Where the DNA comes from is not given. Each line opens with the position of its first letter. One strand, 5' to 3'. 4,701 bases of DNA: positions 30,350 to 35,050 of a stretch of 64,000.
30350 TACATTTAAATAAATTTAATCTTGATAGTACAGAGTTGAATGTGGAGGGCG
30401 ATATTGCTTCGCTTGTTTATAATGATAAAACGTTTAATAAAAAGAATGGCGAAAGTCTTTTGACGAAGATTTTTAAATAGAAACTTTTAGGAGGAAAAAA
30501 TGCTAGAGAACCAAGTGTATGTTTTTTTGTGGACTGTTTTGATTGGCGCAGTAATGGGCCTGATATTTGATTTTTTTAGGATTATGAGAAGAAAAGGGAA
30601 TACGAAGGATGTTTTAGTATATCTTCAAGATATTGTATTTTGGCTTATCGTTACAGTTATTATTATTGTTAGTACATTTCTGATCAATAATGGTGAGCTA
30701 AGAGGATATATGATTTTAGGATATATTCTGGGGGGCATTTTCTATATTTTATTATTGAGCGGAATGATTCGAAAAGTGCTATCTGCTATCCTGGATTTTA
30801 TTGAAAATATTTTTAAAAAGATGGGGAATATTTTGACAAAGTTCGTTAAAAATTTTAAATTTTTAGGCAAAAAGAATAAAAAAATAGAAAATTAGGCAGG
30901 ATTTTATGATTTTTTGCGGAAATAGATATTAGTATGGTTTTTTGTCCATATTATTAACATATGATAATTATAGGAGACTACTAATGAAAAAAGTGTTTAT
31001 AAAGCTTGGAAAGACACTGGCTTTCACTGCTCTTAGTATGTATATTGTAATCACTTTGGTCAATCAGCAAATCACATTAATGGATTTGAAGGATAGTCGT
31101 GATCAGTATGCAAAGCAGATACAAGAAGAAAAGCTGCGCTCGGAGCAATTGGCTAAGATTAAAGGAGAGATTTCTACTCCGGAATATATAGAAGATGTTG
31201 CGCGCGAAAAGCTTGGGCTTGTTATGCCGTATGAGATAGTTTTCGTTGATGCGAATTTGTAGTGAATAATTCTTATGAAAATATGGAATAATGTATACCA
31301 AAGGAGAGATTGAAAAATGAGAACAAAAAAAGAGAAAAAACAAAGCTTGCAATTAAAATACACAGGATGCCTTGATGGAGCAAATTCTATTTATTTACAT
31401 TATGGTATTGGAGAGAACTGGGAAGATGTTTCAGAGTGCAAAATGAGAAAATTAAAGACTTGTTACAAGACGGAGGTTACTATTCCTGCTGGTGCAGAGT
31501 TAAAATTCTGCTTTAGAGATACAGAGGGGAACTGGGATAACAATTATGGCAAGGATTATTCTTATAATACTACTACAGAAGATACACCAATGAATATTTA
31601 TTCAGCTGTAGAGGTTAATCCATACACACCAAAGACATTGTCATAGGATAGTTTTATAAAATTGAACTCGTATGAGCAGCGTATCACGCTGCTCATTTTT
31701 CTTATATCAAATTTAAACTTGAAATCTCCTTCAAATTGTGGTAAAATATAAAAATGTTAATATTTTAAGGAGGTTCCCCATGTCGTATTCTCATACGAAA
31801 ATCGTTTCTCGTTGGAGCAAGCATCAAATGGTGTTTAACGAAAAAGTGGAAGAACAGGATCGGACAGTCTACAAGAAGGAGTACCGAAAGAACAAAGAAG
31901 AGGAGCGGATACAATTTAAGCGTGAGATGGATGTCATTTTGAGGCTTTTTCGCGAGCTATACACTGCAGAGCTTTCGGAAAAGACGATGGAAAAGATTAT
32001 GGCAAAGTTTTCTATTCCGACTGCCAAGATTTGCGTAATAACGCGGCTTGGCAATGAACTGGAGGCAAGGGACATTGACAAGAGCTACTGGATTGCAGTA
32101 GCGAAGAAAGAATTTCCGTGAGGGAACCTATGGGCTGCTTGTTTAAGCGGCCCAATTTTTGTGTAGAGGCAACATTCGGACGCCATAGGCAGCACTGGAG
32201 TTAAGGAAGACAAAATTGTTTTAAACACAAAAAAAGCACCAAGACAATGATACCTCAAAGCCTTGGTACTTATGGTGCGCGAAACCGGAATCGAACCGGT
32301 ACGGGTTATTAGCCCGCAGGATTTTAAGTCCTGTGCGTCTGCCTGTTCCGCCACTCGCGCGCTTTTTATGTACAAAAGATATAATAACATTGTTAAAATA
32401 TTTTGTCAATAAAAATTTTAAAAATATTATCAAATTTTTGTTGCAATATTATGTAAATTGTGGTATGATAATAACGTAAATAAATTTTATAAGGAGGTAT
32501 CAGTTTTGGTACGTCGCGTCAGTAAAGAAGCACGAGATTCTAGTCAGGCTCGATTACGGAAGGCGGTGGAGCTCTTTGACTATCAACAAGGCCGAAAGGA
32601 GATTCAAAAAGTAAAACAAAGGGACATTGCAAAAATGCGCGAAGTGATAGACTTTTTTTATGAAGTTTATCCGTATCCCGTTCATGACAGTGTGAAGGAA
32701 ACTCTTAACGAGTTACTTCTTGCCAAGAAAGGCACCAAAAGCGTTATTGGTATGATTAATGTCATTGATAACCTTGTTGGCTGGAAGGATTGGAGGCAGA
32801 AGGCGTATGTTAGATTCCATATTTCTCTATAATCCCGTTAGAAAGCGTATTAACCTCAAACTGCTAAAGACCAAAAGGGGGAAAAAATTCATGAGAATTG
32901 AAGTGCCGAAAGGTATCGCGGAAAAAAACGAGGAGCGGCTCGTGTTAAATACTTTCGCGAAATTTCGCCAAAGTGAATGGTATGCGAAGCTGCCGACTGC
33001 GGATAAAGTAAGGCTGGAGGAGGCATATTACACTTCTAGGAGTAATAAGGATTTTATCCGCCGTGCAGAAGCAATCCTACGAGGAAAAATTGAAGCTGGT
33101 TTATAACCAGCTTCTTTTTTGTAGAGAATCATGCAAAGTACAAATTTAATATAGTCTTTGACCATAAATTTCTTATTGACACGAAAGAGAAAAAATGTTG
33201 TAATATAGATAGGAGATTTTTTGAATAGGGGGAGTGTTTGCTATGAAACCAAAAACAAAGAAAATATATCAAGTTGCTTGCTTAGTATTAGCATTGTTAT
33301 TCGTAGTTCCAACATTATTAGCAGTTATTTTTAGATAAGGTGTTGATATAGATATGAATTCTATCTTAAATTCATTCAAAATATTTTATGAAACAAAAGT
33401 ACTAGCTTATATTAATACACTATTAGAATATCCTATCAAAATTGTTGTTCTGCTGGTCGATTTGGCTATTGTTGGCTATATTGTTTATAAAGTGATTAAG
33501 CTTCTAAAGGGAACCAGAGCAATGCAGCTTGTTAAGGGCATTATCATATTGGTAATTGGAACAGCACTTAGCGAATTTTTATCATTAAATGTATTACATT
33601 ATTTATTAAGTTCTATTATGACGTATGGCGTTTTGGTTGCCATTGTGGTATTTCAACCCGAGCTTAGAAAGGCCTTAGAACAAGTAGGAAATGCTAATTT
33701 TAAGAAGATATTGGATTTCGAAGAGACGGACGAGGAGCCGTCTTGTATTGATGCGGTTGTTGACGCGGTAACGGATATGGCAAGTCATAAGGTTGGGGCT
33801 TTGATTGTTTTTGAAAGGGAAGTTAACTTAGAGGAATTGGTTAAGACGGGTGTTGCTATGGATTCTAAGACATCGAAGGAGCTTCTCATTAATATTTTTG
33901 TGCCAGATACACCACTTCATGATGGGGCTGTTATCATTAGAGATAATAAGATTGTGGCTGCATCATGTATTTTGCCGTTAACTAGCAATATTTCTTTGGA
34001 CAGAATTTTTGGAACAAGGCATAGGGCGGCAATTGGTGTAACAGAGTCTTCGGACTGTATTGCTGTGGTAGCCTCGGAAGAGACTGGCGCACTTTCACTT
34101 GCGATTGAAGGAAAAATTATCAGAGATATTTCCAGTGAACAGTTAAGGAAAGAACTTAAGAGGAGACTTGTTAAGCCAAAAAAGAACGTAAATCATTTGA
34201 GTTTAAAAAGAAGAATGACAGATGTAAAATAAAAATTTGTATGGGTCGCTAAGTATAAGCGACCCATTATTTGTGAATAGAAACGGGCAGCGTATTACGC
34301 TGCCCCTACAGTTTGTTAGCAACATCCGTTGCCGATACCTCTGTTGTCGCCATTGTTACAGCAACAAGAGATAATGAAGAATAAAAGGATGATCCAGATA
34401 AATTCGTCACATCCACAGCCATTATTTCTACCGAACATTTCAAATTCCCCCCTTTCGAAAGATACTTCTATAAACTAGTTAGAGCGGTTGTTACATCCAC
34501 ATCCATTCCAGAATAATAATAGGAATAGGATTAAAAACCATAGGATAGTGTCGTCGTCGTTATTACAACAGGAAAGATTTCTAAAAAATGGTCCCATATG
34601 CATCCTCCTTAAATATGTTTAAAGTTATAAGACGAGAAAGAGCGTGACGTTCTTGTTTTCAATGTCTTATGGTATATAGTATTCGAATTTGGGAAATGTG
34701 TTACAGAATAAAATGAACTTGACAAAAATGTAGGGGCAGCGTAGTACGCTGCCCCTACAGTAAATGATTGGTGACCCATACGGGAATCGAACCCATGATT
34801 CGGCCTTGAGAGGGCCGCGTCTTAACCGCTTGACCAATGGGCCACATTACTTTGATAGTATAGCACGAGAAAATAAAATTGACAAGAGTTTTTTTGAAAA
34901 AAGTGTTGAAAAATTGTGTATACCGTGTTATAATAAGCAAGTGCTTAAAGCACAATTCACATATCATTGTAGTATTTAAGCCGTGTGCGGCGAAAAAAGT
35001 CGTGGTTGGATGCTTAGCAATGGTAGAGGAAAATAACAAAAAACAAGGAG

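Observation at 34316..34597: Family of tiny (40-41 aa) Cys-rich transmembrane peptides: tandem pair plus a third paralog at 16674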

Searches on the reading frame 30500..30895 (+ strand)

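Call 38: search_protein_families(library=pfam, proteins=[window:30500-30895:+], max_evalue=0.001)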
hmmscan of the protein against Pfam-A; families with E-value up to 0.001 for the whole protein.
window:30500-30895:+ (131 aa): 1 family
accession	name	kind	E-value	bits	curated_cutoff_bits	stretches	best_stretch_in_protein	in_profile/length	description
PF09578.15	Spore_YabQ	-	4e-22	78.6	27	1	9-87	1-79/79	Spore cortex protein YabQ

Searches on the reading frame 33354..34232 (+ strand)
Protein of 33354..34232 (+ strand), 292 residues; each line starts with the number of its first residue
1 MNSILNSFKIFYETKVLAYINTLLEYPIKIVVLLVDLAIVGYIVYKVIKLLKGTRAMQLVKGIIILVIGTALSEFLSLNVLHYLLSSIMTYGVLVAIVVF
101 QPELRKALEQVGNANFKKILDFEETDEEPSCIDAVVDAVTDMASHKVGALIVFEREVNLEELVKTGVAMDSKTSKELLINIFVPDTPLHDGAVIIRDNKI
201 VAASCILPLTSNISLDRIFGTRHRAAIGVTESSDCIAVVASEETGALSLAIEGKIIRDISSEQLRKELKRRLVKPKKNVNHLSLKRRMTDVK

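Call 15: find_related_loci(query=window:33354-34232:+, collection=genome_contigs, flank=4000)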
Query window:33354-34232:+ (292 aa) in genome_contigs; peptide patterns used: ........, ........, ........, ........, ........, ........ (x = any residue, [..] = any of these).
463 stretches matched a pattern; 142 encode a relative of the query (tblastn E <= 1e-3); the best 80 are kept; 80 distinct loci.
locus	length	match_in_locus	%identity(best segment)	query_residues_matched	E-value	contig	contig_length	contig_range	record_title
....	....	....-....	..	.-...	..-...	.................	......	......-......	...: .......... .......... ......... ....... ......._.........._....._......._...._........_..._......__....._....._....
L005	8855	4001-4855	60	1-282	3e-110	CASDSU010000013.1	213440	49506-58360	uncultured Eubacteriales bacterium isolate SI.A15.metabat-bins.146 genome assembly, contig: SI.A15.metabat-bins.146.fa_k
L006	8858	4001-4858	59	1-292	3e-112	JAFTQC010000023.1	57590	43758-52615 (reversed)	MAG: Clostridia bacterium isolate RGIG4047 Roe_deer_Cecum-5__c4038, whole genome shotgun sequence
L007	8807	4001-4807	48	14-277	2e-82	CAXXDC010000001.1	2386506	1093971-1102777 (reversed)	MAG: Clostridia bacterium isolate 80130c35-1b44-45cf-b5f4-dec04e696a57 genome assembly, contig: contig_1, whole genome s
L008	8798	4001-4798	49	24-286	3e-81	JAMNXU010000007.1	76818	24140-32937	MAG: Bacillota bacterium isolate Bin_1 Bin_1_scaffold_130, whole genome shotgun sequence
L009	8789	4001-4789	48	27-286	3e-81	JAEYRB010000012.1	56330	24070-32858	MAG: Bacillota bacterium isolate OH_CBB_44 k127_6119, whole genome shotgun sequence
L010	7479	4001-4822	48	2-276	3e-80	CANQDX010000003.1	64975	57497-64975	MAG: uncultured Clostridia bacterium isolate Lapin-005__bin99 genome assembly, contig: Lapin-005__NODE_499_length_64975_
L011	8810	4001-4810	46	18-286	1e-78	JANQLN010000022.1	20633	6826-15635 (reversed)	MAG: Clostridia bacterium isolate PL25a_bin.60 k99_5030439, whole genome shotgun sequence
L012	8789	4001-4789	45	27-286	8e-78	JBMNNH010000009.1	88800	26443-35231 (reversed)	MAG: Acetivibrionales bacterium isolate SBF912LR0HQ0143 contig_39627, whole genome shotgun sequence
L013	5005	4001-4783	47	18-277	3e-77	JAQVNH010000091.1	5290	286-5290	MAG: Eubacteriales bacterium isolate STF1_152 NODE_61945_length_5290_cov_2.721286_Sandtown_F1, whole genome shotgun sequ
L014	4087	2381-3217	44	1-286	3e-77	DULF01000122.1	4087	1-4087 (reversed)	MAG TPA_asm: Clostridiaceae bacterium isolate AS04akNAM_100 38332_AS04, whole genome shotgun sequence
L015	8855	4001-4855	44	2-286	1e-76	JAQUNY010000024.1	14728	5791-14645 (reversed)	MAG: Eubacteriales bacterium isolate STD1_189 NODE_10186_length_14728_cov_4.260736_Sandtown_D1, whole genome shotgun seq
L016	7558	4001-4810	45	24-290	9e-77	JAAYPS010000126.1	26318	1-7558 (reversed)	MAG: Clostridiaceae bacterium isolate AS22ysBPME_277 109273_AS22, whole genome shotgun sequence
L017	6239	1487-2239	47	27-274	7e-76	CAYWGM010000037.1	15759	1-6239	MAG TPA_asm: uncultured Eubacteriales bacterium isolate binchicken_co27_173 genome assembly, contig: NODE_6586_length_15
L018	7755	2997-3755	49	24-273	1e-75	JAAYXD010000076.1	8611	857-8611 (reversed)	MAG: Clostridiaceae bacterium isolate AS02xzSISU_46 19102_AS02, whole genome shotgun sequence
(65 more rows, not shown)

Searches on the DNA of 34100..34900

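Call 86: search_rna_families(source=window, start=34100, end=34900, threshold=evalue, max_evalue=1)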
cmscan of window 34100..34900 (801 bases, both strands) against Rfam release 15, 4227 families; matches with E-value up to 1: 2.
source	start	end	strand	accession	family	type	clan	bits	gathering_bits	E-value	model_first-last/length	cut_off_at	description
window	34772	34843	-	RF00005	tRNA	Gene; tRNA;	CL00001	61.9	29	6.8e-13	1-71/71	no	tRNA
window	34771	34843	+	RF04354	Plastid-ycf2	Cis-reg;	-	25.9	65.7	0.0058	1-75/75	no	Plastid-ycf2 5UTR RNA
